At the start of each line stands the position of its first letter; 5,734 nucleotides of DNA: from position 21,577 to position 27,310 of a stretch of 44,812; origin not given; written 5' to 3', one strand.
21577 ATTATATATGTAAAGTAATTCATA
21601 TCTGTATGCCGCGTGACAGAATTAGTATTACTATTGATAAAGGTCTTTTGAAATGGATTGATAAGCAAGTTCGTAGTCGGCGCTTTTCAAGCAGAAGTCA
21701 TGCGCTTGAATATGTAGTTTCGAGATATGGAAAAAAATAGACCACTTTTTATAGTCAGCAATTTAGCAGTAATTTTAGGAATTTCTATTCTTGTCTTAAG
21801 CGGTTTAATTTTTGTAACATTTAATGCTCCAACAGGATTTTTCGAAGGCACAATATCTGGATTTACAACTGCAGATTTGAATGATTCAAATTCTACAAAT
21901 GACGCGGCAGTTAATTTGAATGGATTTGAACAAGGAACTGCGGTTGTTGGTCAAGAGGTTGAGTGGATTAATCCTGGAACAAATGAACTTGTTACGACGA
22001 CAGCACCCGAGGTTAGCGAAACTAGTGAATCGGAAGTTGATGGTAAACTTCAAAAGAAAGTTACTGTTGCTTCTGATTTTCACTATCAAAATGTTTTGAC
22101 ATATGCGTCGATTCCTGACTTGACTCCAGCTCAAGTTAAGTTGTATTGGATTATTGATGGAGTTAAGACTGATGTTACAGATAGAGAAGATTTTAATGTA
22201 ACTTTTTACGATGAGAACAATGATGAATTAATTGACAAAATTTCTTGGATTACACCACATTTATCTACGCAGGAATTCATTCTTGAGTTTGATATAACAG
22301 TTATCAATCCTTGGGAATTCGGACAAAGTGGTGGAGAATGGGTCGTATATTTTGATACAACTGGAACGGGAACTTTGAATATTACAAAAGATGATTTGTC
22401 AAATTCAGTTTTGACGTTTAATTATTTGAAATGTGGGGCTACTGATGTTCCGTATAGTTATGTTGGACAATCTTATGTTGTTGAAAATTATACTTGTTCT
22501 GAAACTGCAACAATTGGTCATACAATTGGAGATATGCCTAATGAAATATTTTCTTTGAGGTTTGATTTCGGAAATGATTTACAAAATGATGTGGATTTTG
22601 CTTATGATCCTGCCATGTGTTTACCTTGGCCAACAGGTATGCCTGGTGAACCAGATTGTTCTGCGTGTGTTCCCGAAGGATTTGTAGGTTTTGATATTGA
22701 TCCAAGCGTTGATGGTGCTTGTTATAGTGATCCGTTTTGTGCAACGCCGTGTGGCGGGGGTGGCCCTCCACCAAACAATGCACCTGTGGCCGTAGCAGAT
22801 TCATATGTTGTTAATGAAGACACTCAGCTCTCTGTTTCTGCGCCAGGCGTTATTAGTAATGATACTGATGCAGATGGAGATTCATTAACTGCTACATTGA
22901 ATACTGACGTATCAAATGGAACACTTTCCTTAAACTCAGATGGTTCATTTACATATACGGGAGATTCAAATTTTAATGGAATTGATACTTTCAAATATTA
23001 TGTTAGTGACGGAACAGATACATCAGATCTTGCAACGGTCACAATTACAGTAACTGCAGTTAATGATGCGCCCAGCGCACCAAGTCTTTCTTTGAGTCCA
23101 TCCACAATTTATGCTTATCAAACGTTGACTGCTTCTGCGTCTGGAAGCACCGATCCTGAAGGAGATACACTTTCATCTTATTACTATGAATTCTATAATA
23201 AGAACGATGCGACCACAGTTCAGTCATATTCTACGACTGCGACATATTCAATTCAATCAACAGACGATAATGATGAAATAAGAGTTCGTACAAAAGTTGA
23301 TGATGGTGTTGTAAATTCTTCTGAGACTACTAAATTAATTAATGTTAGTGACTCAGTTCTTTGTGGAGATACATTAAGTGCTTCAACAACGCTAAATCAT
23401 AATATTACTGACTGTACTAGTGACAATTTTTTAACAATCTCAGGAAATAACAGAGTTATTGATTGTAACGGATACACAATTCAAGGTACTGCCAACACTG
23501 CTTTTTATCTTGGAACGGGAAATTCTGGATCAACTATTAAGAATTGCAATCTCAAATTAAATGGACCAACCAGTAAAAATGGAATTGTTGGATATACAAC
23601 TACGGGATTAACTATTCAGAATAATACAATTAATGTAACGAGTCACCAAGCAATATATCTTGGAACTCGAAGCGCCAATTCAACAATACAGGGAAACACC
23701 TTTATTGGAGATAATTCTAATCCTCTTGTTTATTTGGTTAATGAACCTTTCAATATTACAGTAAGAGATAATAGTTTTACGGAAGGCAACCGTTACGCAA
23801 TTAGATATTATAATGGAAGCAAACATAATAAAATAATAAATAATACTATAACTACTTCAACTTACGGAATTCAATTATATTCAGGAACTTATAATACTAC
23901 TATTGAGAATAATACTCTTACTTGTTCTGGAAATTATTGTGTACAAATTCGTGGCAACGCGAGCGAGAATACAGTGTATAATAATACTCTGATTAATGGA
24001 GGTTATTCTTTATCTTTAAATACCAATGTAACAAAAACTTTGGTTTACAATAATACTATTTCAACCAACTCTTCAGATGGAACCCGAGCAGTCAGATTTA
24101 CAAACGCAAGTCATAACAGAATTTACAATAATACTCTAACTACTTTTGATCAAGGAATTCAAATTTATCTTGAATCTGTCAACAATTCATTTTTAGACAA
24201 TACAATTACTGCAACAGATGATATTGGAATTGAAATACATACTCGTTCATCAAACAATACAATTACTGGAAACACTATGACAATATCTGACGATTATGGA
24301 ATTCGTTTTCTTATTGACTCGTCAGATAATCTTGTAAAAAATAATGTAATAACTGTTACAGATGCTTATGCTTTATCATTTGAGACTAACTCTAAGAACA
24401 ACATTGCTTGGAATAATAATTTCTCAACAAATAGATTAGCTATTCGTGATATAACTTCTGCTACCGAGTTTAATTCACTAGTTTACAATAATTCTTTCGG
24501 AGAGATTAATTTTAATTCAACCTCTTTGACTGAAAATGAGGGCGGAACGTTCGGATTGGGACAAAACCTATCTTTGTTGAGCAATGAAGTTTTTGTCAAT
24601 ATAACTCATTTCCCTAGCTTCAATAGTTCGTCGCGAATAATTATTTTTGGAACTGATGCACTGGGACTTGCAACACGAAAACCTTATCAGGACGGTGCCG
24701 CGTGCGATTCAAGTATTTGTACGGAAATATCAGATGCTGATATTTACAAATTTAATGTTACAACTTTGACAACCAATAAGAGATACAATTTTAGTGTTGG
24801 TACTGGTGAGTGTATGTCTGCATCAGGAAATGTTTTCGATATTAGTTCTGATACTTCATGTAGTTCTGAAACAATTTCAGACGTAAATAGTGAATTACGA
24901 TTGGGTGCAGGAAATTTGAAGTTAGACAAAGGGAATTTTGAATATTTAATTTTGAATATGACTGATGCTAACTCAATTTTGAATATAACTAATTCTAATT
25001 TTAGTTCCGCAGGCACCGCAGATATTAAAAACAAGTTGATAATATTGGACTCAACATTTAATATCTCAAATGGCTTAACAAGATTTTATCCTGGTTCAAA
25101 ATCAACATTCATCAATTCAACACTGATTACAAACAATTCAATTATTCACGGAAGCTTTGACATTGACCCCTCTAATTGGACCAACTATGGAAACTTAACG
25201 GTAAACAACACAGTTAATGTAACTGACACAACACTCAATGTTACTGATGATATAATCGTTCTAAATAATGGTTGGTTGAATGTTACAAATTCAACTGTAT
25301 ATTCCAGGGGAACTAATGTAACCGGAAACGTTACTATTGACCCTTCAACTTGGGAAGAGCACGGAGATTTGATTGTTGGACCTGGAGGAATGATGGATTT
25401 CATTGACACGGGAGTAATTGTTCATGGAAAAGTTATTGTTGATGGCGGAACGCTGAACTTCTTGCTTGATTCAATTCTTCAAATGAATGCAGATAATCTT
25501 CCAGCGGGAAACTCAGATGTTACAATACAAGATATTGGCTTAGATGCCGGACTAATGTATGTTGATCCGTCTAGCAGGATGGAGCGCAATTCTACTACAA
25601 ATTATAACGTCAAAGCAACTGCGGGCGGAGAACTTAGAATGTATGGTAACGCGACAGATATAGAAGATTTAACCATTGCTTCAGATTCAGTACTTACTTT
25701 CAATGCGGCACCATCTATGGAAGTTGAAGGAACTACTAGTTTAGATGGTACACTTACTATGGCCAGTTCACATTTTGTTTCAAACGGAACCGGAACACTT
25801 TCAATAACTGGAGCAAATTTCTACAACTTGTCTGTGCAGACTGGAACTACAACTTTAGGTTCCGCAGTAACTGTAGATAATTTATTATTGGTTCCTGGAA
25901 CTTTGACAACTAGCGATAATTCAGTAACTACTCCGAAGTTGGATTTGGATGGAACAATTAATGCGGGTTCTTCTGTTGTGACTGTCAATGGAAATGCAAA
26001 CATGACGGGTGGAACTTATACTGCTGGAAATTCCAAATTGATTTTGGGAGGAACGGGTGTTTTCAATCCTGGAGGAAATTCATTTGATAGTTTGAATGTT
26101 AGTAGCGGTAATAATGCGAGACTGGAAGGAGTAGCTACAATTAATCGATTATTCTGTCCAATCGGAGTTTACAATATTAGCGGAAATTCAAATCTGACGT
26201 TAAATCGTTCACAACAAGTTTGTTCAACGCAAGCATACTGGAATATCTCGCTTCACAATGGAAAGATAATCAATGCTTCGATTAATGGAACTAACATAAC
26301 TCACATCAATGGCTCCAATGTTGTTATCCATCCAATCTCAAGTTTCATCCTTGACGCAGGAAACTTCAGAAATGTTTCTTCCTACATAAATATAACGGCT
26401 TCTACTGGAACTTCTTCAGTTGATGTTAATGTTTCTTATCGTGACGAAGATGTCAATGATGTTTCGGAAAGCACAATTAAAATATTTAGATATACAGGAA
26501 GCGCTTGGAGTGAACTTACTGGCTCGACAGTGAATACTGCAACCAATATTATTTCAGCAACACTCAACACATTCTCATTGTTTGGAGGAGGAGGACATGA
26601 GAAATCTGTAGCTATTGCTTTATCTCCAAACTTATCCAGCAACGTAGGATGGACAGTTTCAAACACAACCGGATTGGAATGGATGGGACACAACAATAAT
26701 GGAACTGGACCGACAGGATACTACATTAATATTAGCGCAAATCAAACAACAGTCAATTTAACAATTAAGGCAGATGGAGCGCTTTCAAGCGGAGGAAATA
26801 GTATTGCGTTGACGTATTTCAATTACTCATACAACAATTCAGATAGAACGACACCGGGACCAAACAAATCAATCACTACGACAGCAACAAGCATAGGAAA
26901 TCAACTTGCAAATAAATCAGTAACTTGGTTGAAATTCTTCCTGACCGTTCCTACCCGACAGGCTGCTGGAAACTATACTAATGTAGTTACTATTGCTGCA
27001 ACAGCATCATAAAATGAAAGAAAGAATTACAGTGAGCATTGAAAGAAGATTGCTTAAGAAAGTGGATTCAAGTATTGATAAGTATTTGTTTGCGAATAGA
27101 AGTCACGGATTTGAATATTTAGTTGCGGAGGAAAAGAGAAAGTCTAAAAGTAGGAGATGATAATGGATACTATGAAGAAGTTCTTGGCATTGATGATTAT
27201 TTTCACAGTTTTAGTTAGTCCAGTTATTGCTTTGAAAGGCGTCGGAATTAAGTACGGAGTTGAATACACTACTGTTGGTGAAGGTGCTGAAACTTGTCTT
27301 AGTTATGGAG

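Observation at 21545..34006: Candidate uncharacterised cell-surface fibre/adhesion assembly locus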

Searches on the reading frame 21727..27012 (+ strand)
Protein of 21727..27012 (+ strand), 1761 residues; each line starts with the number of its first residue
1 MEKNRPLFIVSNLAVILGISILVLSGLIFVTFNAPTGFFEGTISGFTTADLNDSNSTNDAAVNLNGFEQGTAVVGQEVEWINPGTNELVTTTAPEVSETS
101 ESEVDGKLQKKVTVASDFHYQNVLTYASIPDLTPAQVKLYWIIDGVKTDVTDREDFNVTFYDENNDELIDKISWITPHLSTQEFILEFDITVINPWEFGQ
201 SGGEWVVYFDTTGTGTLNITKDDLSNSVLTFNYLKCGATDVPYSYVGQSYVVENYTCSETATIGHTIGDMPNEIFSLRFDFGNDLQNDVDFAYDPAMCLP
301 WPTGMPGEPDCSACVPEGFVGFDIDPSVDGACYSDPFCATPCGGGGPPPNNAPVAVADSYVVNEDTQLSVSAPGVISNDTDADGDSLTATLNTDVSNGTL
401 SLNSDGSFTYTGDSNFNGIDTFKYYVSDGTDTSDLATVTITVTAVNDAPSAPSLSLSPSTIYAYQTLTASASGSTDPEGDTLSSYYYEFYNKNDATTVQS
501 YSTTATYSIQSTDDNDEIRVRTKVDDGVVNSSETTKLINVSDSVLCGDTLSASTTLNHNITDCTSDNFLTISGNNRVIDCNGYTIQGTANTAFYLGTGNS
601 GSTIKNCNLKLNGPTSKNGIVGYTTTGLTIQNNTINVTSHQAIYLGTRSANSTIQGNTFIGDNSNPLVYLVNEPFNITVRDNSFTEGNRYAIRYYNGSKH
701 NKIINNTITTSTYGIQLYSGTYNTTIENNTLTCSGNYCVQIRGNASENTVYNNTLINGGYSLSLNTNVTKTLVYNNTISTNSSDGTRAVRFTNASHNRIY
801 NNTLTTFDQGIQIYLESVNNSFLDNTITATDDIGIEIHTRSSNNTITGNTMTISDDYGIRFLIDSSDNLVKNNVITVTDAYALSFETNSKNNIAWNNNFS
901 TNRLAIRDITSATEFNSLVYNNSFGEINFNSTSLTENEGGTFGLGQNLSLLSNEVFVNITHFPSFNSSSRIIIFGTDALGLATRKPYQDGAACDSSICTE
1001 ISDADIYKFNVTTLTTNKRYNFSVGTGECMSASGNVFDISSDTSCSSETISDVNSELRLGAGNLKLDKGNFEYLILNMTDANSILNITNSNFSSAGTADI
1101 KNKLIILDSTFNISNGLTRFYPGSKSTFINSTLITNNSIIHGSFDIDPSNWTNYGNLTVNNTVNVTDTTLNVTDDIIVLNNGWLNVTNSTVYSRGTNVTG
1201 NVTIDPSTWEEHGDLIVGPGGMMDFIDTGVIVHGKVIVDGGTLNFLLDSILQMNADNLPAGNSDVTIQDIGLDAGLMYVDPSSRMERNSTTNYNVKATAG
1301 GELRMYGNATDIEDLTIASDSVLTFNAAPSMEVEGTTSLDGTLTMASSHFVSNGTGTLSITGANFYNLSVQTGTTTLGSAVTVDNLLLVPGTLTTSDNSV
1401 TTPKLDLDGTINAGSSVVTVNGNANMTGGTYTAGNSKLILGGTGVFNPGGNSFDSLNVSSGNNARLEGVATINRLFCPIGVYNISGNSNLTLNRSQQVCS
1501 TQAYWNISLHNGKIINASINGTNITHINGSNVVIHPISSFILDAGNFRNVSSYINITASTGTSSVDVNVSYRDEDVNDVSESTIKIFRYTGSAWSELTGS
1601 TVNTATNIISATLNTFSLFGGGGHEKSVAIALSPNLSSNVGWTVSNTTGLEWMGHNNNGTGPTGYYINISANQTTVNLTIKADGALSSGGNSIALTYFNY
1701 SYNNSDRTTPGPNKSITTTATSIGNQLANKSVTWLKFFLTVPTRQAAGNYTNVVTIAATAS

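Call 3: search_protein_families(library=pfam, proteins=[window:21727-27012:+], max_evalue=0.1)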
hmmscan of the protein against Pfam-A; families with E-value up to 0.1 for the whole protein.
window:21727-27012:+ (1761 aa): 5 families
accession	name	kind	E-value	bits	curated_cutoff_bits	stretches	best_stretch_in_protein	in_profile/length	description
PF13229.12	Beta_helix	-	2.5e-38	131.6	25.9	5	618-778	1-158/158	Right handed beta helix region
PF17963.7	Big_9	-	1.6e-20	74.2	23.6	1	350-441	1-89/89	Bacterial Ig domain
PF17803.7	Cadherin_4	-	2.5e-19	70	25.1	2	348-410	9-71/71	Bacterial cadherin-like domain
PF17892.7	Cadherin_5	-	1.2e-18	67.1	26.5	1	350-443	2-98/98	Cadherin-like domain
PF05048.19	NosD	-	1.2e-15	58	23.6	2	775-917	48-188/212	Periplasmic copper-binding protein (NosD)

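Call 11: search_protein_families(library=ncbifam, proteins=[window:21727-27012:+], max_evalue=0.1)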
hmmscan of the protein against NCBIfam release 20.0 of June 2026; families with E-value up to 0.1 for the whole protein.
window:21727-27012:+ (1761 aa): 4 families
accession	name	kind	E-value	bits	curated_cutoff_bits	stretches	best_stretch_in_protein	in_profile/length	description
NF012211.1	tand_rpt_95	domain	2.6e-23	81.8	90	1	362-453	2-95/98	tandem-95 repeat protein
TIGR04247.1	NosD_copper_fam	subfamily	3e-07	29.4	300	2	679-922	64-306/377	nitrous oxide reductase family maturation protein NosD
NF038116.1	Sden1266_dom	domain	0.0016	18.7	53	1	482-543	36-96/124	choice-of-anchor H family protein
TIGR03804.1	para_beta_helix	repeat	0.0063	16.2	19.45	3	813-852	2-40/44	parallel beta-helix repeat protein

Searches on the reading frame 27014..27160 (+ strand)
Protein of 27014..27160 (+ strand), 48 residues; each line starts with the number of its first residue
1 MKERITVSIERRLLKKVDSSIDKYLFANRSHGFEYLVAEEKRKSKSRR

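Call 3: search_protein_families(library=pfam, proteins=[window:27014-27160:+], max_evalue=0.1)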
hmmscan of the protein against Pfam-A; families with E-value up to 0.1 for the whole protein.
window:27014-27160:+ (48 aa): 1 family
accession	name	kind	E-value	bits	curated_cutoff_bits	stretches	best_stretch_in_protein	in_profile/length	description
PF15919.11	HicB_lk_antitox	-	0.05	14.2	27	1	2-31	89-117/123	HicB_like antitoxin of bacterial toxin-antitoxin system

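Call 11: search_protein_families(library=ncbifam, proteins=[window:27014-27160:+], max_evalue=0.1)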
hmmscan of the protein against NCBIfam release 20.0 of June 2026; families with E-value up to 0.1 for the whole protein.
window:27014-27160:+ (48 aa): 4 families
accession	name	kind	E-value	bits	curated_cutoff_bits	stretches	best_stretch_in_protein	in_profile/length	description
NF003381.0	PRK04460.1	equivalog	0.00093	19.3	105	1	3-37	5-39/139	nickel-responsive transcriptional regulator NikR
NF002815.0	PRK02967.1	equivalog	0.0018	18.3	83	1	3-40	2-39/139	nickel-responsive transcriptional regulator NikR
NF002169.0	PRK01002.1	subfamily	0.038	13.9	111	1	3-33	5-35/141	nickel responsive regulator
TIGR02793.1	nikR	equivalog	0.04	14.2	175.45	1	3-37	1-35/129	nickel-responsive transcriptional regulator NikR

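Call 12: search_protein_families(library=phrogs, proteins=[window:27014-27160:+], max_evalue=0.1)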
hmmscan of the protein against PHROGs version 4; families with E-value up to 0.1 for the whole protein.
window:27014-27160:+ (48 aa): 0 families
